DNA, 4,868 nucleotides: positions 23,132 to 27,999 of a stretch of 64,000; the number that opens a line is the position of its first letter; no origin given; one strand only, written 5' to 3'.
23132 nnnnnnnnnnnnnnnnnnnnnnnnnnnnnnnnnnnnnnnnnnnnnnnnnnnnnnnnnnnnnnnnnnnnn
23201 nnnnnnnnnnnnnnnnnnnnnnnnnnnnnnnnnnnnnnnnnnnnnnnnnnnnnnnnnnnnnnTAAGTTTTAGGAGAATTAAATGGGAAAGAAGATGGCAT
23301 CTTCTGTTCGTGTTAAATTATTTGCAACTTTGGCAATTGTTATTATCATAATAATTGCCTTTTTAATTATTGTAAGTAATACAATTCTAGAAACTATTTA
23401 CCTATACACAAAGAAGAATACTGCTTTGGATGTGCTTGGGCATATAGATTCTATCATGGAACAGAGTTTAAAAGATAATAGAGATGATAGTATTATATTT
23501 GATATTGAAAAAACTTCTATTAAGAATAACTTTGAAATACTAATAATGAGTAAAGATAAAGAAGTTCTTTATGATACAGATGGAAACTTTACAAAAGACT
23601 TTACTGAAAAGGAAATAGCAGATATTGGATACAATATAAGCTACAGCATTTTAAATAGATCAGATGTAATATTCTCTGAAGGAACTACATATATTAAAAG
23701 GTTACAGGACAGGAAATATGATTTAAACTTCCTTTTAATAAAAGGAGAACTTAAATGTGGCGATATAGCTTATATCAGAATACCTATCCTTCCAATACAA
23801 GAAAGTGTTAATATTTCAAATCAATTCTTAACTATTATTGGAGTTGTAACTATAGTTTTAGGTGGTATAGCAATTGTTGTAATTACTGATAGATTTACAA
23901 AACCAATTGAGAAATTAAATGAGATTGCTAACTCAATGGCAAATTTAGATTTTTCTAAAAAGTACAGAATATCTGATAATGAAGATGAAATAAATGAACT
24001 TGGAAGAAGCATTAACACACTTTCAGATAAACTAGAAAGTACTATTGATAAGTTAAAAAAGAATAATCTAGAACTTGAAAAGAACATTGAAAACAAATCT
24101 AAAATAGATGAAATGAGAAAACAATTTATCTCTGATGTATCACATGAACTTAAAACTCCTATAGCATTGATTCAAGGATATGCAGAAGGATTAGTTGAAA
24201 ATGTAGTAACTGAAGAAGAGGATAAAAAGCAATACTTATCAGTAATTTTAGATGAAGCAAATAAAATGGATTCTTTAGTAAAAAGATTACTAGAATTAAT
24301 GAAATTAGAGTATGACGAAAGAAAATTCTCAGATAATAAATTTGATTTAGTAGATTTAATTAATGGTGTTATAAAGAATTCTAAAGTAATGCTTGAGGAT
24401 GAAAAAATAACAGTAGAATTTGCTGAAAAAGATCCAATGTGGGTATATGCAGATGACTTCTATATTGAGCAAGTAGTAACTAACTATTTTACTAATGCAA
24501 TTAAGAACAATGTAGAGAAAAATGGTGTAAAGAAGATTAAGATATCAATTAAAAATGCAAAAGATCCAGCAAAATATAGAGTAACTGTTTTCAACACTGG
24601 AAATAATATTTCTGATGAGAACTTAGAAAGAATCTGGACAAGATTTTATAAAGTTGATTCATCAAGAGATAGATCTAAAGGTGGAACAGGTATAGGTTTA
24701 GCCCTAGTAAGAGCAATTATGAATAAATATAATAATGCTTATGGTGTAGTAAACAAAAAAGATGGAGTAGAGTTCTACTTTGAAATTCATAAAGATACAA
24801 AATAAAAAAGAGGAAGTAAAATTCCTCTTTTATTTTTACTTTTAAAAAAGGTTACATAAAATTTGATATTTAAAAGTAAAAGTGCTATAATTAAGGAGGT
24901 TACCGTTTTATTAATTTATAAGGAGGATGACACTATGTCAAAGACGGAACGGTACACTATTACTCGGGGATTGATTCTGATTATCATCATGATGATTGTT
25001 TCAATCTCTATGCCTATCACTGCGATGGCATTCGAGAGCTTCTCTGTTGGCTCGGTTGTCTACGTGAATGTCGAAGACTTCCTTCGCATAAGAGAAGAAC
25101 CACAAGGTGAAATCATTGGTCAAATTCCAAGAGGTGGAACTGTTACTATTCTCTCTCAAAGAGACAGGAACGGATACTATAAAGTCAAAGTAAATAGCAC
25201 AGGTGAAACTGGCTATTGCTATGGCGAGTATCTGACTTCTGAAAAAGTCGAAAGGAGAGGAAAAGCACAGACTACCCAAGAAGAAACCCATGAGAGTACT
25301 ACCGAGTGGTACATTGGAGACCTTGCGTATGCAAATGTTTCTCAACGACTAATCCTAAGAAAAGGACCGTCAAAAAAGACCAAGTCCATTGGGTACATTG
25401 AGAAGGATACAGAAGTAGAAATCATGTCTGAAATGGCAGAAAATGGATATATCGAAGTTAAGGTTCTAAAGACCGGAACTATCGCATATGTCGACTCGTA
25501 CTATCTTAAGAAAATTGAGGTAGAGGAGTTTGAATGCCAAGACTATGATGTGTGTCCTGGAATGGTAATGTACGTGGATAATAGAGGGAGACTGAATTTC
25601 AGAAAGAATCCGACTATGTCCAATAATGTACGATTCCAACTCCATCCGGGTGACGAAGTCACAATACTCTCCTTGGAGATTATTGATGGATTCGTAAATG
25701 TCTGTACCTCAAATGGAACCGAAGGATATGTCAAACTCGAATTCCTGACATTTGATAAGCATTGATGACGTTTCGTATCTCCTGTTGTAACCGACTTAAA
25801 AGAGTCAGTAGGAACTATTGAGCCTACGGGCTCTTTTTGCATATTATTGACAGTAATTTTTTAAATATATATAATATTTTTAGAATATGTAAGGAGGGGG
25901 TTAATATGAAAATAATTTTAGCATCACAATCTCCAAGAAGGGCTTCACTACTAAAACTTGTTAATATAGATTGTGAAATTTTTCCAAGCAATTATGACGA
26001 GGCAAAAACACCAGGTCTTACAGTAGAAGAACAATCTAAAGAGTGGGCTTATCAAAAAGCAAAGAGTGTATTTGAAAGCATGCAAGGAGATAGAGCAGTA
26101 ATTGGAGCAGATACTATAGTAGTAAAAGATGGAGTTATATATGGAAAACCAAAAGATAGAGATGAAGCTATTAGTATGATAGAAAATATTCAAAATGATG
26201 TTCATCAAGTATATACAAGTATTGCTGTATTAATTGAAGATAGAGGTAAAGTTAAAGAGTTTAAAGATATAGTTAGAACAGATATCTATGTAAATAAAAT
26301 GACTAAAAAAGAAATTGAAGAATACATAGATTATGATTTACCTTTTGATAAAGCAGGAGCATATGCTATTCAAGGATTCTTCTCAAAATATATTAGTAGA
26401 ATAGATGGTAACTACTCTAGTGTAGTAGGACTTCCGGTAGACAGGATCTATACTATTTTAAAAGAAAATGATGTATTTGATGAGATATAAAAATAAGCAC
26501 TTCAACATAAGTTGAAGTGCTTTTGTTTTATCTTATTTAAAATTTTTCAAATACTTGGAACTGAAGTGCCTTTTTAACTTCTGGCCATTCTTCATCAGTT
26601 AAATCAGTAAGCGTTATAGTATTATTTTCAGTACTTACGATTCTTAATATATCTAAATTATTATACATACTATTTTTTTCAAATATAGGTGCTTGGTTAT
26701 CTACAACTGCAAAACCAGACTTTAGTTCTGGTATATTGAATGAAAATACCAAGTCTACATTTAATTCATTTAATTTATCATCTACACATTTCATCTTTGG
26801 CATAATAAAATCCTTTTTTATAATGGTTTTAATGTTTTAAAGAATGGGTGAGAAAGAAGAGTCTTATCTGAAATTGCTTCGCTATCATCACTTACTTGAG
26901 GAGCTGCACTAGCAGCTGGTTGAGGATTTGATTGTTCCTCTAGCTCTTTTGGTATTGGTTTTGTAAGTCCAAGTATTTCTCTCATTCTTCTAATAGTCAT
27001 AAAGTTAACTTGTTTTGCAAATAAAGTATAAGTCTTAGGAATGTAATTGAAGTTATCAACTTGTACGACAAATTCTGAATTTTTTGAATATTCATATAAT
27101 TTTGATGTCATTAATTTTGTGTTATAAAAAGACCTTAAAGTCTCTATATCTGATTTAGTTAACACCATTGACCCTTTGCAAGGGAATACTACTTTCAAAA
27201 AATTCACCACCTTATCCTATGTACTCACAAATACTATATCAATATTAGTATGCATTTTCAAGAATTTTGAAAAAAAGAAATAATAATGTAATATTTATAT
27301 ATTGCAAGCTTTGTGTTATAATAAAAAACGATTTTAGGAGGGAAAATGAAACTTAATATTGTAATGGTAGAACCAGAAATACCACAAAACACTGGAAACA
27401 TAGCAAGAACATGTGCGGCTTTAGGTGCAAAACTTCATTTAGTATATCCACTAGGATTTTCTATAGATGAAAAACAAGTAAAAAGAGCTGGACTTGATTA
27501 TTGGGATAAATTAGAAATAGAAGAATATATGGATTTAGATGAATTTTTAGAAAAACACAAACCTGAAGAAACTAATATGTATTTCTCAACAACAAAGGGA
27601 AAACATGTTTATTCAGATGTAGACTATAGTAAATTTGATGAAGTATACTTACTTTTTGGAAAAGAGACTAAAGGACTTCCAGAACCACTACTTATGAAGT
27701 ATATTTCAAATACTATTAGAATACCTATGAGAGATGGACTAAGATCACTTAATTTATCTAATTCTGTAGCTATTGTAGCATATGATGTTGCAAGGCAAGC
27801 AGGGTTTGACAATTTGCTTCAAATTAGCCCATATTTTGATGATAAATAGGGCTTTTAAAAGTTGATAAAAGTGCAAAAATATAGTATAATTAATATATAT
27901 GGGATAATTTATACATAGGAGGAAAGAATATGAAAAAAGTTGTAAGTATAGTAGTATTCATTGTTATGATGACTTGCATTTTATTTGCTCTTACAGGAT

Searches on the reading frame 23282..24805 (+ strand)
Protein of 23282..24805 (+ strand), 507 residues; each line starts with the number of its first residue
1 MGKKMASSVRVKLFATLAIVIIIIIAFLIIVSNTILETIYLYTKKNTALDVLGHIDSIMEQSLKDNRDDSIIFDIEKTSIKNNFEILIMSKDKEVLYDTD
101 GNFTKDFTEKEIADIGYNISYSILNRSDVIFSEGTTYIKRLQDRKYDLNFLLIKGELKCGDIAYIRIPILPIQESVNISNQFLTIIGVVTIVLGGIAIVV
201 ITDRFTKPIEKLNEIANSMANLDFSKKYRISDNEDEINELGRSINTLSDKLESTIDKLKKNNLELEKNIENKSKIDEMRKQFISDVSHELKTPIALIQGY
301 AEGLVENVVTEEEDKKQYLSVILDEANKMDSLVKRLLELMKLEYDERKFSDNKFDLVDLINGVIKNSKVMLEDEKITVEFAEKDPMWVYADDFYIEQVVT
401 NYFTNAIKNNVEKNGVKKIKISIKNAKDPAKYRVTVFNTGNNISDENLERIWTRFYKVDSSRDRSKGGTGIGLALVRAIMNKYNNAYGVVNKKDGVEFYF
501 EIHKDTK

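Call 63: search_protein_families(library=pfam, proteins=[window:23282-24805:+], max_evalue=0.001)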
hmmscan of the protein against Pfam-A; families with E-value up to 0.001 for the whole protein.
window:23282-24805:+ (507 aa): 4 families
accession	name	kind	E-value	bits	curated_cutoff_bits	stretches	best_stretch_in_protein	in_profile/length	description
PF00512.31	HisKA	-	1.3e-17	64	26.9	1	278-343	1-64/66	His Kinase A (phospho-acceptor) domain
PF02518.31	HATPase_c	-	5.7e-16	59.4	26.4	1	394-503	5-108/111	Histidine kinase-, DNA gyrase B-, and HSP90-like ATPase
PF00672.30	HAMP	-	2.3e-08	34.7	25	1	202-252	3-52/53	HAMP domain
PF14501.12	HATPase_c_5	-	0.00037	20.8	22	1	397-494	8-93/102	GHKL domain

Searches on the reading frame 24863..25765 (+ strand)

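Call 63: search_protein_families(library=pfam, proteins=[window:24863-25765:+], max_evalue=0.001)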
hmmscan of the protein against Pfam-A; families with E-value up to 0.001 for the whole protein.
window:24863-25765:+ (300 aa): 3 families
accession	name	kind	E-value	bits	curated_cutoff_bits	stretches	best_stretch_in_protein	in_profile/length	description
PF08239.17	SH3_3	-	6.1e-25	87.6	27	3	73-124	2-53/54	Bacterial SH3 domain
PF18348.7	SH3_16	-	5.6e-06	26.5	25.8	0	259-293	14-47/49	Bacterial dipeptidyl-peptidase Sh3 domain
PF07653.23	SH3_2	-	0.00054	20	21.8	0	243-295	3-52/55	Variant SH3 domain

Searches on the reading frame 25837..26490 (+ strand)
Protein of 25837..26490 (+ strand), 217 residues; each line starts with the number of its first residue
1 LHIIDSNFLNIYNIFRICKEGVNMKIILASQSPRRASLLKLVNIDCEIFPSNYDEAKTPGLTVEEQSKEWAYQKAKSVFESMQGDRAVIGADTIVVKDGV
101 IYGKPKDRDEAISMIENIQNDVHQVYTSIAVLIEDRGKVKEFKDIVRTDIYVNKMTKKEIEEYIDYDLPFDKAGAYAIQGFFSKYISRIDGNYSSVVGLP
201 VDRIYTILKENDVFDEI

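Call 63: search_protein_families(library=pfam, proteins=[window:25837-26490:+], max_evalue=0.001)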
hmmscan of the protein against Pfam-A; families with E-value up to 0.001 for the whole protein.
window:25837-26490:+ (217 aa): 1 family
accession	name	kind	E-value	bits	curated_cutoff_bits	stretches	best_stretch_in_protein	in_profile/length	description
PF02545.19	Maf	-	1.5e-53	181.7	27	1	25-210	1-186/187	Maf-like protein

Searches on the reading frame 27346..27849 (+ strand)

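Call 63: search_protein_families(library=pfam, proteins=[window:27346-27849:+], max_evalue=0.001)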
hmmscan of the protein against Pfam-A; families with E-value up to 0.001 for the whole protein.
window:27346-27849:+ (167 aa): 1 family
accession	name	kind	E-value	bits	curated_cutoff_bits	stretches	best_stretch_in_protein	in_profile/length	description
PF00588.24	SpoU_methylase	-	9.7e-37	126.7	29.7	1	3-146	2-142/142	SpoU rRNA Methylase family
